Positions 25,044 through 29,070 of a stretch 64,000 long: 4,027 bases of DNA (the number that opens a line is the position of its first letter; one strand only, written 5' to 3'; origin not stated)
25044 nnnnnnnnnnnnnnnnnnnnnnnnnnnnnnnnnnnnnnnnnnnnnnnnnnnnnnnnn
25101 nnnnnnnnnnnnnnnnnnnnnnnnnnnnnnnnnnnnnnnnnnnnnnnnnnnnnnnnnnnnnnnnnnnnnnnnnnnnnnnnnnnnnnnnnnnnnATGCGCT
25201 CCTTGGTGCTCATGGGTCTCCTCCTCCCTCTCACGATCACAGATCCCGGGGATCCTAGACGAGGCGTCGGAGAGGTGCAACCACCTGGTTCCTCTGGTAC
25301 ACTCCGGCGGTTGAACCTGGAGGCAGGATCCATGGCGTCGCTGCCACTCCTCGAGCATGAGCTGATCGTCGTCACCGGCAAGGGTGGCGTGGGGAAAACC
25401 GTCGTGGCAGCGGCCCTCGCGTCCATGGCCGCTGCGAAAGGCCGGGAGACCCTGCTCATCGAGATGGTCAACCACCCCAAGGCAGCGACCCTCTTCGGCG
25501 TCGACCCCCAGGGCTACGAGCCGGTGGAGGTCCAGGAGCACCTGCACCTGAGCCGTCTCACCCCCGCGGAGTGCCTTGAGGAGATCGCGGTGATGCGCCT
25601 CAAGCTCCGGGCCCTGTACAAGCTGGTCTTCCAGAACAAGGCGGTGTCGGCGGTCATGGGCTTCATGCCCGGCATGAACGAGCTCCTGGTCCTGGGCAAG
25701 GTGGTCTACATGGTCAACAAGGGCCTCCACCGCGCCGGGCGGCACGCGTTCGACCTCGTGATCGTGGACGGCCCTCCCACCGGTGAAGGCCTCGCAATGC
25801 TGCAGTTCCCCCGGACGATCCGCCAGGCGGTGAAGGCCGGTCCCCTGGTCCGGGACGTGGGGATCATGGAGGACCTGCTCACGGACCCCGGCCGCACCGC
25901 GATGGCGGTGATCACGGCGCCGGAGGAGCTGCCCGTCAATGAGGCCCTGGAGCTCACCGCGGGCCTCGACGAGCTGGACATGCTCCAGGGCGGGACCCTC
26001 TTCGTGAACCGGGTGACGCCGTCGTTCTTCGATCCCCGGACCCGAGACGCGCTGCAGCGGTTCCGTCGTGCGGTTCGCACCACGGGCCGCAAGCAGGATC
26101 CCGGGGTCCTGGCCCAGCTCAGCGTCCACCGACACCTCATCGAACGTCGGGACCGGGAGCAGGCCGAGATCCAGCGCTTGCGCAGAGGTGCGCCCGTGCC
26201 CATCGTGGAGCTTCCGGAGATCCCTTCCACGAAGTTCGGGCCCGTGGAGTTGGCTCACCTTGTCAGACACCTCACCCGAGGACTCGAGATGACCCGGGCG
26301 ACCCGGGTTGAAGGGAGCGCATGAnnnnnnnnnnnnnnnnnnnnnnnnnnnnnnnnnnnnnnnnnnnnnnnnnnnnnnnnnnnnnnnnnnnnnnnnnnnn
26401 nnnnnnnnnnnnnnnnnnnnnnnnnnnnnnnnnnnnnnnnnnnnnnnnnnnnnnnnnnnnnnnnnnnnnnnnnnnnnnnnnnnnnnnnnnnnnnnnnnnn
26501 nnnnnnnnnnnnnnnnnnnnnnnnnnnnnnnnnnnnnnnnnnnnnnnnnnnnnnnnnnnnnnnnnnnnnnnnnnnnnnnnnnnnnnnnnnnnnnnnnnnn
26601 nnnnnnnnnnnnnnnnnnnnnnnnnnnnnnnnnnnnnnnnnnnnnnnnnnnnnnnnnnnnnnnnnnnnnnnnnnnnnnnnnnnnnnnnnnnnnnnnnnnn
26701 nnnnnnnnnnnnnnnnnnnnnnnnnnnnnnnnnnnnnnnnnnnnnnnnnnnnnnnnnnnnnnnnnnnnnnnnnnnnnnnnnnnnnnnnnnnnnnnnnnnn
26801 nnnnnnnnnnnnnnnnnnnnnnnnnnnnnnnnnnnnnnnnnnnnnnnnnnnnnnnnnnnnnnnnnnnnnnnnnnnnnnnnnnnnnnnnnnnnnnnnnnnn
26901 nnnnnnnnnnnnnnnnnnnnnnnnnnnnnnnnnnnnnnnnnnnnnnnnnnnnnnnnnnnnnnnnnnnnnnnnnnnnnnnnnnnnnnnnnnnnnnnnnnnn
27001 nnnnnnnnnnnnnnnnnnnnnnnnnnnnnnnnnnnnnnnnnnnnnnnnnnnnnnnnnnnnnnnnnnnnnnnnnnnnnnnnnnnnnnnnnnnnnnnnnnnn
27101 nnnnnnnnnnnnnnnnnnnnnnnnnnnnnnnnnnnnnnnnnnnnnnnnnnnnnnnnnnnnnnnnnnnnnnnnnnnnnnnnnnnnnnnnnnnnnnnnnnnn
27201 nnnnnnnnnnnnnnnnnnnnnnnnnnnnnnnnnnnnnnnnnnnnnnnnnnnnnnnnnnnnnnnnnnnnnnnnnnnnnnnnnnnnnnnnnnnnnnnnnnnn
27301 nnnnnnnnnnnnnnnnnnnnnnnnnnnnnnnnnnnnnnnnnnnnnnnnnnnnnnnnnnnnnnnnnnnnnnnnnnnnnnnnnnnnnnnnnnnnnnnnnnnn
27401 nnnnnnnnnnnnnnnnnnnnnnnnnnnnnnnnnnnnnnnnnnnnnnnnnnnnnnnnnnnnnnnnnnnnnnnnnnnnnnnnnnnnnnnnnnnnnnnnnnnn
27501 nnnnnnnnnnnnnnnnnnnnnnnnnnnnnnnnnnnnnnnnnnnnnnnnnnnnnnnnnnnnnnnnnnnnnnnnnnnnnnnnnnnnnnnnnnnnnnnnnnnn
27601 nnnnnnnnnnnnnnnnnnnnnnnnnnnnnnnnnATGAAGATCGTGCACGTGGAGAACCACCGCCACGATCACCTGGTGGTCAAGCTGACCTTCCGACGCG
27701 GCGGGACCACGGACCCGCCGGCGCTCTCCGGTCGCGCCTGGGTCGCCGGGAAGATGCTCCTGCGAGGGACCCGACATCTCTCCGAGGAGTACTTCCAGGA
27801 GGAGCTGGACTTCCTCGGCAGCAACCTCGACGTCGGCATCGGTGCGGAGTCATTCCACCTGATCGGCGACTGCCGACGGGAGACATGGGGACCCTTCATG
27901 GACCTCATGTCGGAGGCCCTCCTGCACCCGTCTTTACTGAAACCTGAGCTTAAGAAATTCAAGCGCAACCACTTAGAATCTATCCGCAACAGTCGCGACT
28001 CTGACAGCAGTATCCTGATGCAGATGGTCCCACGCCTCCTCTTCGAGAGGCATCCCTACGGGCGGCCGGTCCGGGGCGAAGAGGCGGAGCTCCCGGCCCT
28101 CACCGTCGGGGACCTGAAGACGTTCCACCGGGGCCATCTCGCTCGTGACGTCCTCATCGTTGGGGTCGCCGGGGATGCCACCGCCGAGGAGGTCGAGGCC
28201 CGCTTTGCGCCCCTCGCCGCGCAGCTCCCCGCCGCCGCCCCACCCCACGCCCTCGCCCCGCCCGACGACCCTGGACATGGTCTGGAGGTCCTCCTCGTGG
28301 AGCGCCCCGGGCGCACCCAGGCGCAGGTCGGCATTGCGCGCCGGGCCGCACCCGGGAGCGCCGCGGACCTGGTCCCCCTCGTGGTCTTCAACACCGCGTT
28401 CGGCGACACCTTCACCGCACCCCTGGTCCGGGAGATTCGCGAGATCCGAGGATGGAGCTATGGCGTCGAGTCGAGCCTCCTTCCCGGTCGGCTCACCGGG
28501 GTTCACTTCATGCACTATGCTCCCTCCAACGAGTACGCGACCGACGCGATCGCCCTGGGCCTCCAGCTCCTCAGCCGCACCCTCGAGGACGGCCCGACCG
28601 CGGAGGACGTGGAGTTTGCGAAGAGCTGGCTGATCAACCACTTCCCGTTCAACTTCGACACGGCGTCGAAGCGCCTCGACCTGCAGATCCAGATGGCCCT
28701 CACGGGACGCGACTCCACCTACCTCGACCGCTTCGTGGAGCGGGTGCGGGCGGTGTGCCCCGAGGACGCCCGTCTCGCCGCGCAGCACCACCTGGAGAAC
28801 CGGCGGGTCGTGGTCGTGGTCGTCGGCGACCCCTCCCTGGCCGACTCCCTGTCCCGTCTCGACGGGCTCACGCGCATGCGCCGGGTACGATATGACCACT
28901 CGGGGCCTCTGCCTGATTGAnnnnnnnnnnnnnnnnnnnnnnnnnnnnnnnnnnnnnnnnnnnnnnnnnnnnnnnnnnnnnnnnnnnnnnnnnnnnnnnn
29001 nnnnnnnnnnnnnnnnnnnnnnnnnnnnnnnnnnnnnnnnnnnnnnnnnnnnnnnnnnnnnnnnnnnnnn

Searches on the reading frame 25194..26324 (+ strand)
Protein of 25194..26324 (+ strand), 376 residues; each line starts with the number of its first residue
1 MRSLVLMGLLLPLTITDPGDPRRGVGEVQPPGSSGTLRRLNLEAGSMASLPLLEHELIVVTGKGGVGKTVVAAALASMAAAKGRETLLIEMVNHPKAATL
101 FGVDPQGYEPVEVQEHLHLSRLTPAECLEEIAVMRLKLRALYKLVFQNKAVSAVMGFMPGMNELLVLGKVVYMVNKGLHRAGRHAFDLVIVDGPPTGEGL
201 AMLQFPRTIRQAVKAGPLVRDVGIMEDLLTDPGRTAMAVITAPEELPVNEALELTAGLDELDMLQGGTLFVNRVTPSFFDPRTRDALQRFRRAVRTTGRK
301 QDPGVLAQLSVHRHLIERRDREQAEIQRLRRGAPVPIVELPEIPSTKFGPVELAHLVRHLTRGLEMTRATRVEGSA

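Call 48: search_protein_families(library=pfam, proteins=[window:25194-26324:+], max_evalue=0.0001)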
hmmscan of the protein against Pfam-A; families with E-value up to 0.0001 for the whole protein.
window:25194-26324:+ (376 aa): 4 families
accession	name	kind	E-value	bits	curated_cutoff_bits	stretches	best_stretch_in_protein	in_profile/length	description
PF02374.21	ArsA_ATPase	-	1e-25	91.1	24.3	1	56-214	2-153/305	Anion-transporting ATPase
PF01656.29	CbiA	-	8.6e-09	35.9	25.4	1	58-337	2-105/125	CobQ/CobB/MinD/ParA nucleotide binding domain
PF13614.12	AAA_31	-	6.9e-07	29.8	27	1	59-200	6-132/177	AAA domain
PF10609.15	ParA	-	3.8e-06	27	27.1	1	54-136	3-78/246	NUBPL iron-transfer P-loop NTPase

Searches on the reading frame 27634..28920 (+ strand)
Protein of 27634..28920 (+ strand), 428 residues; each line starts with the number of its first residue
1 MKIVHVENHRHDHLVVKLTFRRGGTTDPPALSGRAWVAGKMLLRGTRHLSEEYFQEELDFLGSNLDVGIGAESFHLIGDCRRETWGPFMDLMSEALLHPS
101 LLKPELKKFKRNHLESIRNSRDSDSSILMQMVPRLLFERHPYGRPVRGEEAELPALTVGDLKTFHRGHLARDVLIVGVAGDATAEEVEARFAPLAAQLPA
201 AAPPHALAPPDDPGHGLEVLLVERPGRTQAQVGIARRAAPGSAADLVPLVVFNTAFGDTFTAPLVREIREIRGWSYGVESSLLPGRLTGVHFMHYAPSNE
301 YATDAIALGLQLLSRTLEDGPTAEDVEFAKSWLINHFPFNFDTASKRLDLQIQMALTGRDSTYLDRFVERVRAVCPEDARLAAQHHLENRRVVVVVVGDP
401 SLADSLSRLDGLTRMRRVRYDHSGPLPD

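Call 48: search_protein_families(library=pfam, proteins=[window:27634-28920:+], max_evalue=0.0001)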
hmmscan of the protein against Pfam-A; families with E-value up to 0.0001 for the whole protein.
window:27634-28920:+ (428 aa): 2 families
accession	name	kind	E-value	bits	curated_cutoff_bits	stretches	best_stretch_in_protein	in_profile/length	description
PF05193.26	Peptidase_M16_C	-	5.2e-21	75.8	23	1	156-331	2-179/181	Peptidase M16 inactive domain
PF00675.25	Peptidase_M16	-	2.5e-09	37.6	22.3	1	4-148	3-147/149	Insulinase (Peptidase family M16)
